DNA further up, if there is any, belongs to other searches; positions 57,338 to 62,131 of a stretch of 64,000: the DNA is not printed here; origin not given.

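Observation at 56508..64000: Chromosomal T4SS variant: giant repeat VirB10 plus a repeat-only partner plus VirB11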

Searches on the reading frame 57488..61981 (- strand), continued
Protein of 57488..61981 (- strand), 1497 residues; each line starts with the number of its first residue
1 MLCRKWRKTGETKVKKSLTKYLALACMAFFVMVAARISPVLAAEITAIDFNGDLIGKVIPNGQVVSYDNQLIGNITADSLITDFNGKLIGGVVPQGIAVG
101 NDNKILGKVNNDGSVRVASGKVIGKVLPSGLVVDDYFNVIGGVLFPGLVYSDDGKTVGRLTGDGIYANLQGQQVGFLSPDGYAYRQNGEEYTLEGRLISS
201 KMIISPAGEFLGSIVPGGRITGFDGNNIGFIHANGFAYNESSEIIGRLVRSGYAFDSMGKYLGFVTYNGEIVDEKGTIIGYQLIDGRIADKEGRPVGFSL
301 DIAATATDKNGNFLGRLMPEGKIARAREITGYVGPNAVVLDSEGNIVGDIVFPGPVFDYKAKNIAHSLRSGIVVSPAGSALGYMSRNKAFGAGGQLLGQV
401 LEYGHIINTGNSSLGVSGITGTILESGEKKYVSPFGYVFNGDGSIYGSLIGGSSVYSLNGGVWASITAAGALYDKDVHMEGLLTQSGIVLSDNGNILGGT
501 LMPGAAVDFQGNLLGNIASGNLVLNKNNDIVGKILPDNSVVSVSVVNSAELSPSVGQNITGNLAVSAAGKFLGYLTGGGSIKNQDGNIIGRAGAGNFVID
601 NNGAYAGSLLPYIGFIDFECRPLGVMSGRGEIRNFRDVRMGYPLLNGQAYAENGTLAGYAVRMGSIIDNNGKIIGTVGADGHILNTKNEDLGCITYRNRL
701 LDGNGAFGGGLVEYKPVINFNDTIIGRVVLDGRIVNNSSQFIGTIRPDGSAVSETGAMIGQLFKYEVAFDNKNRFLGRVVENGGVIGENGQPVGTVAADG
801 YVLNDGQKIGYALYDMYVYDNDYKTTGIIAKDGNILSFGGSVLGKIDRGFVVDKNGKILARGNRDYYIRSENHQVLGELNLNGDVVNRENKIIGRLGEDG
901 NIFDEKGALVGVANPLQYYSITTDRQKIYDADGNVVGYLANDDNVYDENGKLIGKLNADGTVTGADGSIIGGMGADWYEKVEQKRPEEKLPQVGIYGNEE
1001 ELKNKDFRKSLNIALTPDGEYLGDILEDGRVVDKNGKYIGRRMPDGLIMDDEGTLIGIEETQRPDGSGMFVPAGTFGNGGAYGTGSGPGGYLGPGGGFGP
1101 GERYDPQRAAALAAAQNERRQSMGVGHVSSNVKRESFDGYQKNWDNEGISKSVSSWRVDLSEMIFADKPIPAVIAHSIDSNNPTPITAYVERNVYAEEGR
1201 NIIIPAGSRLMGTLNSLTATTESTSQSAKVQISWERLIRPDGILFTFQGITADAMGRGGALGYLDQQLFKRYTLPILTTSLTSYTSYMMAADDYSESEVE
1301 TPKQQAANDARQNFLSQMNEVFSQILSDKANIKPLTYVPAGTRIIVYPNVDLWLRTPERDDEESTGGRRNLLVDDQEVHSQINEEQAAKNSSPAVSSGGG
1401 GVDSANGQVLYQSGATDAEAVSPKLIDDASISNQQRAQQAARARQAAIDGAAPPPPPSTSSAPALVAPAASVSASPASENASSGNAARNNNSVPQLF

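Call 11: find_related_loci(query=window:57488-61981:-, collection=genome_contigs, flank=10000)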
Query window:57488-61981:- (1497 aa) in genome_contigs; peptide patterns used: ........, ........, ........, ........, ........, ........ (x = any residue, [..] = any of these).
43 stretches matched a pattern; 13 encode a relative of the query (tblastn E <= 1e-3); 12 distinct loci.
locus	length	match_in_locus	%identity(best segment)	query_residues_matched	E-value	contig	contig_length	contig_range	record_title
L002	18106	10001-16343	73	1-1497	0e+0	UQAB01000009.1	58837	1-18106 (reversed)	uncultured Azospirillum sp. isolate UMGS63 genome assembly, contig: NODE_470_length_58837_cov_9.623196, whole genome sho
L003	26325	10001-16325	66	1-1497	0e+0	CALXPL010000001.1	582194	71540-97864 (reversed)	MAG: uncultured Alphaproteobacteria bacterium isolate BRZ_FQ__bin96 genome assembly, contig: BRZ_FQ__NODE_1_length_58219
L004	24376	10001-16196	64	1-1451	0e+0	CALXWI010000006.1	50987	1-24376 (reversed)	MAG: uncultured Alphaproteobacteria bacterium isolate BRZ_ED__bin7 genome assembly, contig: BRZ_ED__NODE_795_length_5098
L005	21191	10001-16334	63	1-1497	0e+0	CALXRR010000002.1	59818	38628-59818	MAG: uncultured Alphaproteobacteria bacterium isolate BRZ_AG__bin71 genome assembly, contig: BRZ_AG__NODE_968_length_598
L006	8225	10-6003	54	20-1497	0e+0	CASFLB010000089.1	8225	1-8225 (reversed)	uncultured proteobacterium isolate O80_L3_331331_idba_bin.82 genome assembly, contig: O80_L3_331331_idba_bin.82.fa_scaff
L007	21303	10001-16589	49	1-1497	0e+0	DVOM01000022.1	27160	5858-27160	MAG TPA_asm: Candidatus Scatocola faecigallinarum isolate 2846 CHK22__C134548_L27160_ERR2241687, whole genome shotgun se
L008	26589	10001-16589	48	1-1497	0e+0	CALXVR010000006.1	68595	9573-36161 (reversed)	MAG: uncultured Alphaproteobacteria bacterium isolate BRZ_SB__bin123 genome assembly, contig: BRZ_SB__NODE_492_length_68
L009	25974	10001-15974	39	1-1497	0e+0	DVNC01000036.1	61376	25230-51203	MAG TPA_asm: Candidatus Scatocola faecipullorum isolate ChiW3-316 ChiW3__C90362_L61376_SRR5506726, whole genome shotgun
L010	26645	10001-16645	53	20-1497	0e+0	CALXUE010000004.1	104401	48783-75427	MAG: uncultured Alphaproteobacteria bacterium isolate BRZ_MQ__bin8 genome assembly, contig: BRZ_MQ__NODE_263_length_1044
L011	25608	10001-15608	52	1-1458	0e+0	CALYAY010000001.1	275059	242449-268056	MAG: uncultured Alphaproteobacteria bacterium isolate BRZ_RM__bin80 genome assembly, contig: BRZ_RM__NODE_8_length_27505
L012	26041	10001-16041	40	7-1058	0e+0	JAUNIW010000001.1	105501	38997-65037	MAG: Pseudomonadota bacterium isolate S29M_St_20 NODE_28_length_105501_cov_7.560420, whole genome shotgun sequence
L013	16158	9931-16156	46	1-1063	0e+0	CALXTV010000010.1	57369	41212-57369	MAG: uncultured Alphaproteobacteria bacterium isolate BRZ_LG__bin14 genome assembly, contig: BRZ_LG__NODE_713_length_573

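Call 15: search_protein_families(library=pfam, proteins=[L001:60-2870:+, L001:2855-3649:+, L001:3787-3975:+, L001:3985-4710:+, L001:4736-6301:+, L001:6298-10038:+], max_evalue=0.05)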
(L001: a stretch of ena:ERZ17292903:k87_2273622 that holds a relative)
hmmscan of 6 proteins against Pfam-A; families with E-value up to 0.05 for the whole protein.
L001:60-2870:+ (936 aa): 0 families

L001:2855-3649:+ (264 aa): 2 families
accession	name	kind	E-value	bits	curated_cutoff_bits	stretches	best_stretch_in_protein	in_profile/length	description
PF04335.19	VirB8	-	1.7e-11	44.8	23.2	1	64-261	22-212/213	VirB8 protein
PF14774.11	FAM177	-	0.02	15.7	25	0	212-258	50-96/117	FAM177 family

L001:3787-3975:+ (62 aa): 0 families

L001:3985-4710:+ (241 aa): 1 family
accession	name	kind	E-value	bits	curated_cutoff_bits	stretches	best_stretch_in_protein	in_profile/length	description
PF04335.19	VirB8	-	8.7e-23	81.7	23.2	1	45-235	17-210/213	VirB8 protein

L001:4736-6301:+ (521 aa): 1 family
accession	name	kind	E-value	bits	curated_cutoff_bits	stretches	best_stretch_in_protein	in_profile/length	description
PF03524.21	CagX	-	5.5e-12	46.4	34.2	1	79-324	4-195/198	Conjugal transfer protein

L001:6298-10038:+ (1246 aa): 6 families
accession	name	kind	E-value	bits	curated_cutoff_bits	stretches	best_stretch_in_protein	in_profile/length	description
PF21785.3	Bflower_2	-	4e-73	242.9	38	12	318-404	16-98/112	5-fold beta-flower protein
PF21784.3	Bflower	-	1.4e-28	100.1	25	3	532-575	21-62/116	4-fold beta flower protein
PF12396.14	DUF3659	-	3.2e-27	94.6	24.8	3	318-368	10-56/61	Protein of unknown function (DUF3659)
PF05593.20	RHS_repeat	-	1.7e-17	63.7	22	0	393-439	2-37/38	RHS Repeat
PF15780.11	ASH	-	0.0013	19.3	27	1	91-164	14-84/98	Abnormal spindle-like microcephaly-assoc'd, ASPM-SPD-2-Hydin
PF12645.13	HTH_16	-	0.0055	17.2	22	0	421-437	32-48/65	Helix-turn-helix domain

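Call 19: find_related_loci(query=L003:1124-2623:+, collection=genome_contigs, flank=10000)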
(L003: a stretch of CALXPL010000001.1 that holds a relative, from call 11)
Query L003:1124-2623:+ (500 aa) in genome_contigs; peptide patterns used: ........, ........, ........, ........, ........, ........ (x = any residue, [..] = any of these).
172 stretches matched a pattern; 7 encode a relative of the query (tblastn E <= 1e-3); 6 distinct loci.
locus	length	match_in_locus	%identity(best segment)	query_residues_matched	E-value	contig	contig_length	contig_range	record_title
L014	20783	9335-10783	55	24-500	5e-176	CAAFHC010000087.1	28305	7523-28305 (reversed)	MAG TPA_asm: Alphaproteobacteria bacterium, isolate HGM16780, WGS project CAAFHC010000000 data, contig: SRS146812_64_k99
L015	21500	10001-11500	100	1-500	0e+0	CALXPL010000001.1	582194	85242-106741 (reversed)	MAG: uncultured Alphaproteobacteria bacterium isolate BRZ_FQ__bin96 genome assembly, contig: BRZ_FQ__NODE_1_length_58219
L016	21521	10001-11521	35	10-500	3e-82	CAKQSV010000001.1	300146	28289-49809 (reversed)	MAG: uncultured Alphaproteobacteria bacterium isolate REFINED_METABAT215_TOP10_CONTIGS_1500_ASSEMBLY_K77_MERGED__Hadza_M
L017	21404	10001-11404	34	44-500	1e-78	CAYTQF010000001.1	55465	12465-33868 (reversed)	MAG TPA_asm: uncultured Azospirillaceae bacterium isolate SRP199465_co2_47 genome assembly, contig: NODE_1106_length_554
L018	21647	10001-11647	33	12-500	4e-77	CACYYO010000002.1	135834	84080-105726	MAG: uncultured Rhodospirillales bacterium isolate RUG12396 genome assembly, contig: RUG12396_asm_2, whole genome shotgu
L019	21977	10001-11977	42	1-500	2e-54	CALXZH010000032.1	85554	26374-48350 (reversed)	MAG: uncultured Alphaproteobacteria bacterium isolate E27__bin373 genome assembly, contig: E27__k127_435026, whole genom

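Call 22: search_protein_families(library=pfam, proteins=[L015:2360-2761:+, L015:2806-3201:+, L015:3332-3622:+, L015:3612-6044:+, L015:6131-8017:+, L015:8032-8811:+, L015:8808-10004:+, L015:10001-13708:+, L015:485-2080:-], max_evalue=0.05)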
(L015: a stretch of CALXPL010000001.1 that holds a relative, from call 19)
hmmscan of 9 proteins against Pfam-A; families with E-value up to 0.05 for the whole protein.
L015:2360-2761:+ (133 aa): 2 families
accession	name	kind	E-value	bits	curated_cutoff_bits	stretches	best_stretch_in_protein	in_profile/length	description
PF04956.18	TrbC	-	2.1e-10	41.1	27.9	1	16-114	5-97/98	TrbC/VIRB2 pilin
PF13572.11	DUF4134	-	0.0073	17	26.5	1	28-80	3-53/93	Domain of unknown function (DUF4134)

L015:2806-3201:+ (131 aa): 2 families
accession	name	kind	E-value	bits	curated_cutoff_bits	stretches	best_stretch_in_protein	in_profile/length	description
PF04956.18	TrbC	-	7.1e-07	29.8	27.9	1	22-109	7-96/98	TrbC/VIRB2 pilin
PF00487.30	FA_desaturase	-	0.048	13.9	29.7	0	18-111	86-182/253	Fatty acid desaturase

L015:3332-3622:+ (96 aa): 0 families

L015:3612-6044:+ (810 aa): 9 families
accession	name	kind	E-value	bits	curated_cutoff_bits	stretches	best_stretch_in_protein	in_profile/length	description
PF03135.19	CagE_TrbE_VirB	-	1.2e-12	48.7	21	1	223-399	30-201/204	CagE, TrbE, VirB family, component of type IV transporter system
PF19044.6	P-loop_TraG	-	7e-06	25.4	25.8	1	553-675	148-272/413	TraG P-loop domain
PF25199.1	nSTAND_NTPase5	-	0.00033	20.9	34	1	447-495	31-79/145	Novel STAND NTPase 5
PF01935.23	DUF87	-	0.002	18.7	23.2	1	459-495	25-61/220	Helicase HerA, central domain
PF20720.3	nSTAND3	-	0.0021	18.2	27.2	1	459-557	19-82/155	Novel STAND NTPase 3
PF01695.23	IstB_IS21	-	0.0027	17.7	24.1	1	461-494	96-128/238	IstB-like ATP binding protein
PF00005.33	ABC_tran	-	0.0091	17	25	1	460-485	14-40/137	ABC transporter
PF13401.12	AAA_22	-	0.0093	16.7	27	0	459-493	7-33/130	AAA domain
PF10412.15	TrwB_AAD_bind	-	0.019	14.3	20.5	1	455-526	13-73/387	Type IV secretion-system coupling protein DNA-binding domain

L015:6131-8017:+ (628 aa): 1 family
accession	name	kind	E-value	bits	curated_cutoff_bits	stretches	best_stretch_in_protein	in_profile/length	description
PF06785.16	UPF0242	-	0.00027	21.5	33.5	1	78-185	81-181/194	Uncharacterised protein family (UPF0242) N-terminus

L015:8032-8811:+ (259 aa): 0 families

L015:8808-10004:+ (398 aa): 1 family
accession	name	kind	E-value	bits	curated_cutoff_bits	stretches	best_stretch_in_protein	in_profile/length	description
PF24599.1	DUF7621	-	0.012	16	27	0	309-345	26-62/79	Family of unknown function (DUF7621)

L015:10001-13708:+ (1235 aa): 0 families

L015:485-2080:- (531 aa): 1 family
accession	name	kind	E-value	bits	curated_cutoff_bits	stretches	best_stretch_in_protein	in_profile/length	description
PF20098.4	DUF6488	-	0.02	15.3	27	1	181-247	10-79/110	Family of unknown function (DUF6488)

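Call 43: search_solved_structures(query=L001:2855-3649:+, max_evalue=0.01)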
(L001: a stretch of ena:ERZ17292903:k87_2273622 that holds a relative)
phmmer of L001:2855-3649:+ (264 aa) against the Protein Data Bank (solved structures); distinct sequences matched with E-value up to 0.01: 1.
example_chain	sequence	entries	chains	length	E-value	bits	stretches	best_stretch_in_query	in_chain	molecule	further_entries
4mei_A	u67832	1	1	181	0.0048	19.7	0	83-258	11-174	VirB8 protein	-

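Call 44: search_solved_structures(query=L001:3985-4710:+, max_evalue=0.01)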
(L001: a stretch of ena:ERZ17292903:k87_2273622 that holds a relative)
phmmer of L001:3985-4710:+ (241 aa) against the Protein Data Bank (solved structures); distinct sequences matched with E-value up to 0.01: 10.
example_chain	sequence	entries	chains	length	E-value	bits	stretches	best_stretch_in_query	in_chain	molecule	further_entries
4mei_A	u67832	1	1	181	8.1e-08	35.2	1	70-234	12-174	VirB8 protein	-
4kz1_A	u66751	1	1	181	4e-07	32.9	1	70-234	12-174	VirB8 protein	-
7o41_D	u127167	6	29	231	5.4e-07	32.5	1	77-234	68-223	TrwG protein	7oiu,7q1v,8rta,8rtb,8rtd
2cc3_A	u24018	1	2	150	1.1e-06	31.5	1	98-237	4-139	PROTEIN VIRB8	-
4lso_A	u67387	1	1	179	1.9e-06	30.7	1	69-234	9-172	Type IV secretion system protein virB8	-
4nhf_A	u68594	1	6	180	2.1e-05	27.3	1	102-234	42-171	TrwG protein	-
2bhm_A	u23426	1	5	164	4e-05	26.4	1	104-235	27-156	TYPE IV SECRETION SYSTEM PROTEIN VIRB8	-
4aky_A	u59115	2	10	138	4.3e-05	26.3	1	107-234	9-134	TYPE IV SECRETION SYSTEM PROTEIN VIRB8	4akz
5jbs_A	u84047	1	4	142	5.7e-05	25.9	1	108-235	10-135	Type IV secretion system protein virB8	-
4jf8_A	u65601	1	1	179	5.9e-05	25.8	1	102-234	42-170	TrwG component of type IV secretion system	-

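Call 46: search_solved_structures(query=L001:4736-6301:+, max_evalue=0.01)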
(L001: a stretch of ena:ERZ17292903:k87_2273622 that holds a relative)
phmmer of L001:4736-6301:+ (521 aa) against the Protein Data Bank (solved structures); distinct sequences matched with E-value up to 0.01: 0.
